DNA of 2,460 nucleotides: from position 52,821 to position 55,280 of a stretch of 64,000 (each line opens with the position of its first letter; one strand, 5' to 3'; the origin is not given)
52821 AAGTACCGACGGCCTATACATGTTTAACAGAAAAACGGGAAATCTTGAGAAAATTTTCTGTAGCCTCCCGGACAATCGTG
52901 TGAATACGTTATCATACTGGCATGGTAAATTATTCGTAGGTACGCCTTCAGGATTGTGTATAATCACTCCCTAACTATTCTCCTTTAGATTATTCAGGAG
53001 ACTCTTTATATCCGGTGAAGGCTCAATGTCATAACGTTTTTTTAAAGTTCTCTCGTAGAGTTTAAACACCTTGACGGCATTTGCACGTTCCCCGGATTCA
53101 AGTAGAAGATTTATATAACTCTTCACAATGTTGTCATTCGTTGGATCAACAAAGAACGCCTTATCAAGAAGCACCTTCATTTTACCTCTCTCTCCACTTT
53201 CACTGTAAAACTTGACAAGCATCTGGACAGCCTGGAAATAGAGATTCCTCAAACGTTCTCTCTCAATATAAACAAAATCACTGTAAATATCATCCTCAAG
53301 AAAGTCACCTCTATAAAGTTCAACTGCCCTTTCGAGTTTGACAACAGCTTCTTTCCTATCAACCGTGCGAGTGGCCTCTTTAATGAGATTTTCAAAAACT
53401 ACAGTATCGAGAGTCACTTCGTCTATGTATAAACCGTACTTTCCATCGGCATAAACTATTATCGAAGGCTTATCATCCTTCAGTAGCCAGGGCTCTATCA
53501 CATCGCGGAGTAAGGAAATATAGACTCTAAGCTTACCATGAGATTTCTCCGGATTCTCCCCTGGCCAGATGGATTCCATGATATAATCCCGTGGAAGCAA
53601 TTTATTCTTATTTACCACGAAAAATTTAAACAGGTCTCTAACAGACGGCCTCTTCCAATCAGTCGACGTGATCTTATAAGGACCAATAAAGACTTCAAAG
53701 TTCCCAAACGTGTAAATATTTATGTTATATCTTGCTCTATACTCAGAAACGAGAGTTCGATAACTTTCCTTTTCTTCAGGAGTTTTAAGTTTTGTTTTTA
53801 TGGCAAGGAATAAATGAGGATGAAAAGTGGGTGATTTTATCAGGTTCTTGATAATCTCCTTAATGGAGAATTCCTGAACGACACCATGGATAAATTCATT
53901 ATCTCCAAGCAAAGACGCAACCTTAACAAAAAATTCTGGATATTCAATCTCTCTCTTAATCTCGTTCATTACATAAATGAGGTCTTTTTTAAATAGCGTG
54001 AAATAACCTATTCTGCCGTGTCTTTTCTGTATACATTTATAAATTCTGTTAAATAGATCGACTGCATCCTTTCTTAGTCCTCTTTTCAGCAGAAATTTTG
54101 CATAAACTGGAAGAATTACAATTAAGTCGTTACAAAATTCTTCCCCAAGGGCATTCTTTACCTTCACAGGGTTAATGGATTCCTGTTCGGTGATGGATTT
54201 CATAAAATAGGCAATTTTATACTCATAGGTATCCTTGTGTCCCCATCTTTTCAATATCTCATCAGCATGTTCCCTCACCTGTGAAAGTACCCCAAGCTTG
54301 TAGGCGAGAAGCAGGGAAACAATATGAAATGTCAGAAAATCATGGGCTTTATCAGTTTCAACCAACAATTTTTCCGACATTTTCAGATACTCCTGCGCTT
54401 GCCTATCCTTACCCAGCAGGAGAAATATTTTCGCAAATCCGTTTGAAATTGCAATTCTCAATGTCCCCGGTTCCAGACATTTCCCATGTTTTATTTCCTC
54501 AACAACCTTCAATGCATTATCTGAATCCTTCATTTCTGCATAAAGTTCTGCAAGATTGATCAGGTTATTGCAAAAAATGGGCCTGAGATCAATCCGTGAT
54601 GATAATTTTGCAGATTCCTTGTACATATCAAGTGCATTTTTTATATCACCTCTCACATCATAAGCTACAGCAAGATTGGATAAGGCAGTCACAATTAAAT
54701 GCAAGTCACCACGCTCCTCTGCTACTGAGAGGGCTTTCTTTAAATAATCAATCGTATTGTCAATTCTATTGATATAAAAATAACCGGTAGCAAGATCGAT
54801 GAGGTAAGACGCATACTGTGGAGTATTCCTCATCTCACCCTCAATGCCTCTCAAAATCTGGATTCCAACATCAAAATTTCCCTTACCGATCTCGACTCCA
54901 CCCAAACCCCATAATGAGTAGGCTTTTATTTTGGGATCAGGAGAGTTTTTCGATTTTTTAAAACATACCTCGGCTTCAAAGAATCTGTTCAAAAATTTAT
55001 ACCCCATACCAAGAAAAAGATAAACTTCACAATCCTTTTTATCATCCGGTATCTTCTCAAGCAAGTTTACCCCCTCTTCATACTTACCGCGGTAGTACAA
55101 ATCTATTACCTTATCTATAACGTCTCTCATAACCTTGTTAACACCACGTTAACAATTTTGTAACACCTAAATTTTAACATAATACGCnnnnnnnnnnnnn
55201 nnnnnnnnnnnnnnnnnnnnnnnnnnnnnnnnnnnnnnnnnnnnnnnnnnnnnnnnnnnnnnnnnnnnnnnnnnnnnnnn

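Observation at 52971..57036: Candidate signalling/proteolysis module: TPR-BTAD activator divergent from a small ORF and a clostripain lipoprotein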

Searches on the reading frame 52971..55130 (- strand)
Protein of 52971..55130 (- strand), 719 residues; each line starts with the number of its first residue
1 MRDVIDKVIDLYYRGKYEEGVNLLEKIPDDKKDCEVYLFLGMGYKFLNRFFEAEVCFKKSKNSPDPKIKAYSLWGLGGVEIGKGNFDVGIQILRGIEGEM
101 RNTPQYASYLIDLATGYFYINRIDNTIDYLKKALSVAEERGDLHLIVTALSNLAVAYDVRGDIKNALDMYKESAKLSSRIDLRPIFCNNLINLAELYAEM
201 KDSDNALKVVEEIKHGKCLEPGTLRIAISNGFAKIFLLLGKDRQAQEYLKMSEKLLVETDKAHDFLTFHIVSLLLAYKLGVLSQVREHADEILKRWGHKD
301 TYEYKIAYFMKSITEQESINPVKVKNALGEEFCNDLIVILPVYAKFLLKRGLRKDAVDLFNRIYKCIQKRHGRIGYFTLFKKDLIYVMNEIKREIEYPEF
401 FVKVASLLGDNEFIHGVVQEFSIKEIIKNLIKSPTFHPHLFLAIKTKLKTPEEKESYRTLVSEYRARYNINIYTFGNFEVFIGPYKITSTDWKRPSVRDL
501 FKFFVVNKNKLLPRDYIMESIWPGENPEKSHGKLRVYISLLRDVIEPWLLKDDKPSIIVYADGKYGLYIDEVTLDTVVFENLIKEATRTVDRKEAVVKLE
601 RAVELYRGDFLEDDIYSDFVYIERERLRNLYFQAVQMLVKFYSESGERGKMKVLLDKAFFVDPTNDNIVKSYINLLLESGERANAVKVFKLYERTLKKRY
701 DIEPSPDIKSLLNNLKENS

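Call 3: search_protein_families(library=pfam, proteins=[window:52971-55130:-], max_evalue=0.01)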
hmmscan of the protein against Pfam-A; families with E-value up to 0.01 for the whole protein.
window:52971-55130:- (719 aa): 13 families
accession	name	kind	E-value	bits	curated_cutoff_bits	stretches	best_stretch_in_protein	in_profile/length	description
PF03704.23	BTAD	-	6e-20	72.5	22.1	1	574-714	1-144/146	Bacterial transcriptional activator domain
PF13424.12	TPR_12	-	6.8e-14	52.3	30.1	2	109-176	5-74/77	Tetratricopeptide repeat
PF17874.7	TPR_MalT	-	7.7e-09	35.7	45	1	110-287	41-223/336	MalT-like TPR region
PF13428.12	TPR_14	-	3.9e-08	33.6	23.5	0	342-365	6-29/44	Tetratricopeptide repeat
PF14559.12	TPR_19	-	2.6e-06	28.1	25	0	189-213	27-51/68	Tetratricopeptide repeat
PF07719.23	TPR_2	-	2.8e-06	27.4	27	0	149-177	3-31/34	Tetratricopeptide repeat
PF00515.34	TPR_1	-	3.5e-06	27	27.8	1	149-176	3-30/34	Tetratricopeptide repeat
PF00486.34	Trans_reg_C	-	3.9e-06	27.3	26.2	1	497-547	10-59/77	Transcriptional regulatory protein, C terminal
PF13374.12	TPR_10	-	6.2e-05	23.3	27.5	0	148-177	3-32/42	Tetratricopeptide repeat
PF13181.12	TPR_8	-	0.00017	21.9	25.7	0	190-211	4-25/34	Tetratricopeptide repeat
PF14938.12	SNAP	-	0.00036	20.5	25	1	102-229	70-196/282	Soluble NSF attachment protein, SNAP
PF04212.24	MIT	-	0.0023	18.4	30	0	150-175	7-32/66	MIT (microtubule interacting and transport) domain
PF13176.12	TPR_7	-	0.0026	18.2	27.9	0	149-172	1-24/36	Tetratricopeptide repeat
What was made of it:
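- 52989..53411 (-): Residues 574-714: BTAD domain. PF03704, E = 6e-20 (call 3)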

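Call 4: search_protein_families(library=ncbifam, proteins=[window:52971-55130:-], max_evalue=0.01)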
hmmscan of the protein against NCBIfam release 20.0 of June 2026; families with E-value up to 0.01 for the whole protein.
window:52971-55130:- (719 aa): 10 families
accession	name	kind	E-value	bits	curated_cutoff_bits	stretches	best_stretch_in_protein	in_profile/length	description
NF053617.1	SARPRegAfsRStmc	equivalog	9.4e-11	40.4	1430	1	515-712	71-262/986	SARP-family global regulator AfsR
NF053520.1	HK_Porph_FimS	equivalog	1.3e-08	33.6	600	1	107-308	124-333/618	sensor histidine kinase FimS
NF040959.1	MamA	equivalog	1.6e-08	34.2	200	1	10-176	46-202/204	magnetosome protein MamA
NF041231.1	BagI_FevR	exception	5.3e-07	29.2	500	1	500-711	18-228/315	AfsR/SARP family transcriptional regulator BagI/FevR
NF047558.1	TPR_END_plus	domain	3.9e-06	26.7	32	0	113-135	5-27/56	TPR end-of-group domain-containing protein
TIGR02521.1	type_IV_pilW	equivalog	5.7e-05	22.8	154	0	102-177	26-95/234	type IV pilus biogenesis/stability protein PilW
TIGR02917.1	PEP_TPR_lipo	equivalog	0.00059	17.8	312.2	0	130-213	583-695/899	XrtA/PEP-CTERM system TPR-repeat protein PrsT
NF052312.1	T9SS_PorW_SprE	equivalog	0.0014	17.4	250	0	35-140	105-212/716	type IX secretion system periplasmic lipoprotein PorW/SprE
TIGR03504.1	FimV_Cterm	subfamily_domain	0.0063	16.5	30.65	0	191-213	3-25/44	FimV/HubP family polar landmark protein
NF000243.1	MecI_of_mecA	exception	0.0091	16.2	250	0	200-265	21-86/123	mecA-type methicillin resistance repressor MecI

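Call 5: find_homologous_proteins(query=window:52971-55130:-)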
Query window:52971-55130:- (719 aa): 16 proteins with E <= 0.001 among 8000 candidates.
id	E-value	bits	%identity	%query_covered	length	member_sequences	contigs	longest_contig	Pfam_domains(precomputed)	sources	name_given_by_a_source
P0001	0.0e+0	1610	100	100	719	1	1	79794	PF14559.13,PF03704.24,PF17874.8,PF00515.35,PF13424.13,PF00486.35,PF13428.13,PF07719.24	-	-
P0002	0.0e+0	1227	74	100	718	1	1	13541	PF14559.13,PF03704.24,PF17874.8,PF00515.35,PF13424.13,PF13432.13,PF13428.13,PF07719.24,PF13374.13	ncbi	-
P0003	0.0e+0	1171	70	100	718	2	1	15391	PF14559.13,PF03704.24,PF17874.8,PF00515.35,PF13424.13,PF13432.13,PF00486.35,PF13428.13,PF13181.13,PF07719.24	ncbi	-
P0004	3.3e-234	798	50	99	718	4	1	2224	PF03704.24,PF13176.13,PF00486.35,PF13428.13,PF13374.13,PF14559.13,PF17874.8,PF00515.35,PF12895.14,PF13424.13,PF13181.13,PF07719.24,PF13174.13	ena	-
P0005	1.0e-232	793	51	99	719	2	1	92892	PF14559.13,PF03704.24,PF17874.8,PF00515.35,PF13424.13,PF14938.13,PF00486.35,PF13428.13,PF13181.13,PF07719.24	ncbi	-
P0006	1.1e-225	770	49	99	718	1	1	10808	PF14559.13,PF03704.24,PF17874.8,PF00515.35,PF13424.13,PF00486.35,PF13428.13,PF13181.13,PF07719.24,PF13174.13,PF13374.13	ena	-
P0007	3.4e-23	100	29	35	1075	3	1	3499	PF03704.24,PF13176.13,PF13428.13,PF13374.13,PF14559.13,PF25873.1,PF17874.8,PF00515.35,PF12895.14,PF13424.13,PF14938.13,PF13181.13,PF07719.24,PF13174.13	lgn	-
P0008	9.6e-13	66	24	34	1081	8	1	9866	PF03704.24,PF13176.13,PF24885.2,PF13428.13,PF13191.13,PF13374.13,PF25873.1,PF17874.8,PF00515.35,PF13424.13,PF14938.13,PF13181.13,PF07719.24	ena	-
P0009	3.7e-10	57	25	16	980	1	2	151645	PF09976.16,PF13414.13,PF10952.16,PF00931.29,PF13374.13,PF00515.35,PF04212.25,PF13424.13,PF28559.1,PF14938.13,PF07719.24,PF13174.13,PF09986.16,PF13176.13,PF24885.2,PF18768.8,PF13428.13,PF13676.12,PF14559.13,PF13371.13,PF19158.6,PF17874.8,PF21033.5,PF13432.13,PF13181.13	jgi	-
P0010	3.7e-7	47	26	15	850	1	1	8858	PF13431.13,PF12862.14,PF13414.13,PF10579.15,PF10952.16,PF13176.13,PF13428.13,PF13191.13,PF13374.13,PF17874.8,PF00515.35,PF13424.13,PF28559.1,PF21033.5,PF14938.13,PF13432.13,PF13181.13,PF07719.24,PF13174.13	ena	-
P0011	8.6e-7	46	26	28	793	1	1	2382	PF10602.16,PF12862.14,PF13414.13,PF10952.16,PF13374.13,PF25068.3,PF00515.35,PF04212.25,PF13424.13,PF28559.1,PF14938.13,PF07719.24,PF13174.13,PF10579.15,PF13176.13,PF24885.2,PF13428.13,PF12770.13,PF14559.13,PF17874.8,PF12895.14,PF21033.5,PF13432.13,PF13181.13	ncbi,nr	ncbi:MAG: CHAT domain-containing protein, partial [Deltaproteobacteria bacterium]|nr:CHAT domain-con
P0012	5.0e-6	44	27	24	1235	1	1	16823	PF10602.16,PF13414.13,PF13374.13,PF24575.2,PF07714.24,PF00069.32,PF00515.35,PF13424.13,PF28559.1,PF07719.24,PF01636.30,PF13174.13,PF25063.1,PF13431.13,PF23914.2,PF25062.2,PF13176.13,PF13428.13,PF17667.8,PF14559.13,PF17874.8,PF03109.23,PF12895.14,PF13432.13,PF13181.13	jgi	jgi:serine/threonine protein kinase/Tfp pilus assembly protein PilF/predicted negative regulator of 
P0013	2.1e-5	42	21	34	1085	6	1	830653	PF03704.24,PF25873.1,PF17874.8,PF00515.35,PF13424.13,PF13176.13,PF13428.13,PF07719.24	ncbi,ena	-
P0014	8.0e-5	40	44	6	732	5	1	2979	PF03704.24,PF25060.1,PF13414.13,PF21545.4,PF12569.15,PF13374.13,PF07721.21,PF24575.2,PF25068.3,PF00515.35,PF13424.13,PF14561.13,PF07719.24,PF13174.13,PF20308.5,PF25063.1,PF13431.13,PF23914.2,PF13525.13,PF25062.2,PF25058.2,PF23300.4,PF13176.13,PF13428.13,PF25064.2,PF14559.13,PF13371.13,PF26725.1,PF22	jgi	jgi:tetratricopeptide (TPR) repeat protein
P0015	4.0e-4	37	21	35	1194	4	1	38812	PF03704.24,PF24883.3,PF13424.13,PF13401.13,PF13191.13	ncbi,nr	ncbi:MAG: BTAD domain-containing putative transcriptional regulator [Brevefilum sp.]|nr:BTAD domain-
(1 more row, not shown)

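Call 7: find_encoding_contigs(protein=P0002, flank=6000, max_places=3)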
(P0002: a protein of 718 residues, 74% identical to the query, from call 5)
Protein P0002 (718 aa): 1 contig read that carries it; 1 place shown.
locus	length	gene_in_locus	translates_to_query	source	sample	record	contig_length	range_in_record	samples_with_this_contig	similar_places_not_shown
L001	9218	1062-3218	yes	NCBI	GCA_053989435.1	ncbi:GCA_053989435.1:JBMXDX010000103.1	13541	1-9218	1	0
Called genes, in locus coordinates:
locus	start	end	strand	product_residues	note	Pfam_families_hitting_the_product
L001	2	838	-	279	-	?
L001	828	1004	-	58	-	-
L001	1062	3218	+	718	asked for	PF00515:TPR_1 (faint), PF07719:TPR_2 (faint), PF13374:TPR_10 (faint), PF13428:TPR_14 (faint), PF13432:TPR_16 (faint), PF13424:TPR_12, PF17874:TPR_MalT, PF03704:BTAD, +1 more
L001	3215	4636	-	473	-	-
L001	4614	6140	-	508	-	PF03853:YjeF_N, PF01256:Carb_kinase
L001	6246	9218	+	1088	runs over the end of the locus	PF27051:TamB_N (faint), PF04357:TamB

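Call 8: find_encoding_contigs(protein=P0003, flank=6000, max_places=3)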
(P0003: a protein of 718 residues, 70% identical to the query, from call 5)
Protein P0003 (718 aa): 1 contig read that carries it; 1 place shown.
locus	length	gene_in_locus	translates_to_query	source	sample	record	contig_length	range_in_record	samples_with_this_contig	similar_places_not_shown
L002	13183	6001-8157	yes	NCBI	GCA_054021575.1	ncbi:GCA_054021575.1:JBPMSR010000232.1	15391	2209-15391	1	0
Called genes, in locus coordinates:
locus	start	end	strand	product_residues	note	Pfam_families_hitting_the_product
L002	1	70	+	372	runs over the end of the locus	PF05222:AlaDh_PNT_N, PF03807:F420_oxidored (faint), PF07992:Pyr_redox_2 (faint), PF01262:AlaDh_PNT_C, PF02826:2-Hacid_dh_C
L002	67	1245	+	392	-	PF00108:Thiolase_N, PF00109:ketoacyl-synt (faint), PF02803:Thiolase_C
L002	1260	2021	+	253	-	PF01012:ETF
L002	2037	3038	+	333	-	PF01012:ETF, PF00766:ETF_alpha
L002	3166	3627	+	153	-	PF00578:AhpC-TSA, PF08534:Redoxin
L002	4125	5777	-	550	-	PF03415:Peptidase_C11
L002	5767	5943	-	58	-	-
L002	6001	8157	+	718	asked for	PF00486:Trans_reg_C (faint), PF00515:TPR_1 (faint), PF07719:TPR_2 (faint), PF13428:TPR_14 (faint), PF13432:TPR_16 (faint), PF13424:TPR_12, PF17874:TPR_MalT, PF03704:BTAD, +2 more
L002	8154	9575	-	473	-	-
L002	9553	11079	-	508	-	PF03853:YjeF_N, PF01256:Carb_kinase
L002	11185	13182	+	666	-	?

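Call 9: find_encoding_contigs(protein=P0005, flank=6000, max_places=3)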
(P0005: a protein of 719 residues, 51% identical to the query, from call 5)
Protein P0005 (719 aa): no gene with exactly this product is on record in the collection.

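Call 10: find_encoding_contigs(protein=P0006, flank=6000, max_places=3)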
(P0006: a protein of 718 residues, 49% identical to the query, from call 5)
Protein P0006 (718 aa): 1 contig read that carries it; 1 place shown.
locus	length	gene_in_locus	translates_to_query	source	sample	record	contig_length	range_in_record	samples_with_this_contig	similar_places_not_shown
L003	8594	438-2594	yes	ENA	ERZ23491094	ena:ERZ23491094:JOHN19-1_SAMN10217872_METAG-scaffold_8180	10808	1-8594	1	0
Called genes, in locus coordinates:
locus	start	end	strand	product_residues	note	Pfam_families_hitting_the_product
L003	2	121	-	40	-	?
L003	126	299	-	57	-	-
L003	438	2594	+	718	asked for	PF00515:TPR_1 (faint), PF07719:TPR_2 (faint), PF13174:TPR_6 (faint), PF13374:TPR_10 (faint), PF13424:TPR_12 (faint), PF13428:TPR_14 (faint), PF17874:TPR_MalT, PF03704:BTAD, +3 more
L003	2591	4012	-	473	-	-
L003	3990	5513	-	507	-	PF03853:YjeF_N, PF01256:Carb_kinase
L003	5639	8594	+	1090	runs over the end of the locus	PF27051:TamB_N (faint), PF04357:TamB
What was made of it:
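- Tried and rejected: L001-L003 keep the three genes but also the flanking genes, so this alone is uninformative (calls 7, 8, 10).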

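Call 29: search_solved_structures(query=window:52974-55130:-, max_evalue=0.01, show_alignments=1)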
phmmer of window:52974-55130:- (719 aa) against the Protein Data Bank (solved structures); distinct sequences matched with E-value up to 0.01: 21.
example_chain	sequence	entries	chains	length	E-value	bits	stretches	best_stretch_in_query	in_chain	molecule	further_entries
3as8_A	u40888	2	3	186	1.1e-05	27.6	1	6-179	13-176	Magnetosome protein MamA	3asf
1w3b_A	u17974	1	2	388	4.8e-05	25.5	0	101-208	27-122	UDP-N-ACETYLGLUCOSAMINE--PEPTIDE N-ACETYLGLUCOSAMINYLTRANSFERASE 110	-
7yeh_B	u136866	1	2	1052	6e-05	25.2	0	100-208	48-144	UDP-N-acetylglucosamine--peptide N-acetylglucosaminyltransferase 110 kDa subunit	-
7ntf_A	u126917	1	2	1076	6.7e-05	25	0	101-208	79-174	Isoform 1 of UDP-N-acetylglucosamine--peptide N-acetylglucosaminyltransferase 110 kDa subu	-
8hvr_I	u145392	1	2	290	7.1e-05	24.9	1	495-713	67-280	Regulatory protein AfsR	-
6eou_A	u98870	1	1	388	7.9e-05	24.8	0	101-208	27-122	UDP-N-acetylglucosamine--peptide N-acetylglucosaminyltransferase 110 kDa subunit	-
7yea_A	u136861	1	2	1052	8.4e-05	24.7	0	101-208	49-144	UDP-N-acetylglucosamine--peptide N-acetylglucosaminyltransferase 110 kDa subunit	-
3asd_A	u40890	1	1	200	0.00019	23.5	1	6-177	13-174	MamA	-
8k60_I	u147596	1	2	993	0.00082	21.4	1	495-713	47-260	Regulatory protein AfsR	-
8jke_I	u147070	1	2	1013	0.00086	21.3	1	495-713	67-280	Regulatory protein AfsR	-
6hc2_A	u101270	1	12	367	0.0012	20.8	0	121-216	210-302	G-protein-signaling modulator 2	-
3ro2_A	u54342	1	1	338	0.0013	20.7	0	121-215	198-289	G-protein-signaling modulator 2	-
4g2v_A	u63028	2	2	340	0.0013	20.7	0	121-215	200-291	G-protein-signaling modulator 2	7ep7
5a6c_A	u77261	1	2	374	0.0016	20.4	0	121-215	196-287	G-PROTEIN-SIGNALING MODULATOR 2, AFADIN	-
4wng_A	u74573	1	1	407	0.0018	20.3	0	121-216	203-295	G-protein-signaling modulator 2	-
2fez_A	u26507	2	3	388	0.0093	17.9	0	494-712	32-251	Probable regulatory protein embR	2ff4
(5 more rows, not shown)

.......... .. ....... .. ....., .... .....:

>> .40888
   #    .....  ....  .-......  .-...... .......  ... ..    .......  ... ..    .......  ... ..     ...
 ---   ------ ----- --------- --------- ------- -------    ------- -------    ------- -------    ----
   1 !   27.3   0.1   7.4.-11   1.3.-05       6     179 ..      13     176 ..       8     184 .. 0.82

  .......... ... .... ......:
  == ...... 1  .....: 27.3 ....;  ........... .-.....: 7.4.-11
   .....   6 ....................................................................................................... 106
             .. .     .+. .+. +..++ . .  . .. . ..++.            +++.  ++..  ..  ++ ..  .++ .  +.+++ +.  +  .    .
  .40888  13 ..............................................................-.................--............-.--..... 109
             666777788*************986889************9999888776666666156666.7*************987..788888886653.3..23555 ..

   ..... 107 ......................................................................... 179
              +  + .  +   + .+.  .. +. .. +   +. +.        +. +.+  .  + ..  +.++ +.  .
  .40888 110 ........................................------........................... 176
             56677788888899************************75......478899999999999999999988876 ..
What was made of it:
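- On SARP family (Streptomyces antibiotic regulatory proteins): The region aligns with the AfsR and EmbR DNA-binding domains (call 29).
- Closest known: AfsR-afsS of Streptomyces coelicolor. Same: The C-terminal 220 residues hit the AfsR chains 8hvr, 8k60 and 8jke (call 29).
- Closest known: Small SARPs. Same: EmbR (2fez) is a weak sequence hit (call 29).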

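Call 55: predict_structure(alignment_id=A4)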
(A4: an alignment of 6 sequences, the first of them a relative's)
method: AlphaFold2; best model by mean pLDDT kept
length: 719 residues; sequences in the alignment: 6
mean_pLDDT: 76.2   pTM: 0.59
mean pLDDT of the five models: 76.2, 75.7, 74.3, 72.3, 68.4
residues with pLDDT >= 90: 193; 70-90: 351; 50-70: 52; < 50: 123
segments of 3 or more residues with pLDDT < 50: 469-574, 609-623
pLDDT, mean of each block of 10 residues (from residue 1): 88 84 92 94 87 94 90 93 83 93 90 87 89 95 89 87 82 90 87 86 78 86 81 91 92 83 86 94 92 82 88 75 82 80 92 90 76 73 89 82 75 75 84 66 72 81 62 38 40 44 37 41 45 43 44 29 24 53 81 84 66 31 60 87 85 85 84 89 86 79 81 60
secondary structure, 60 per line:
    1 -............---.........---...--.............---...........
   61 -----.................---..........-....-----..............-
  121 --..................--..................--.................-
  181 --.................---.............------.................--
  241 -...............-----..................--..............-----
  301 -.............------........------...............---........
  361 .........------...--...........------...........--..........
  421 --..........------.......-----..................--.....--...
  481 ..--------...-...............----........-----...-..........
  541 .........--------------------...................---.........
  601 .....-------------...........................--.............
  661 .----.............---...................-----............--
elements in order (helices of 4 or more, strands of 3 or more residues): H2-13 H17-25 H34-46 H50-60 H66-82 H86-95 H97-100 H106-119 H123-140 H143-160 H163-179 H183-199 H203-215 H222-238 H242-256 H262-279 H282-295 H302-314 H321-328 H335-349 H353-369 H381-391 H398-408 H411-420 H423-432 H439-445 H451-468 E471-475 E478-482 H495-509 H514-521 H531-549 H570-588 H592-605 H619-645 H648-661 H666-678 H682-700 H706-717
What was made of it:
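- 53421..53726 (-): Residues ~469-570: OmpR-type winged helix-turn-helix; the stretch RVYIS-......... is nearly invariant in orthologues. Model confidence is low here (call 55)
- On SARP family (Streptomyces antibiotic regulatory proteins): Residues 1-468 are TPR-like helices (calls 3, 55).
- On STAND / NLR-type regulators (AfsR, MalT): There are no beta-strands in residues 1-468 of the model (call 55).
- Closest known: Uncharacterised MalT/STAND-like AAA_16-TPR_MalT-wHTH-BTAD proteins. Different: They carry an N-terminal AAA/STAND ATPase of about 430 residues that is absent here (calls 3, 55).
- Checked: The AlphaFold model is purely alpha-helical from residue 1 to 468, mostly at high pLDDT, with no beta-strand (call 55).
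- The wHTH scores only just above the Pfam cut-off and is poorly modelled (calls 3, 55).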
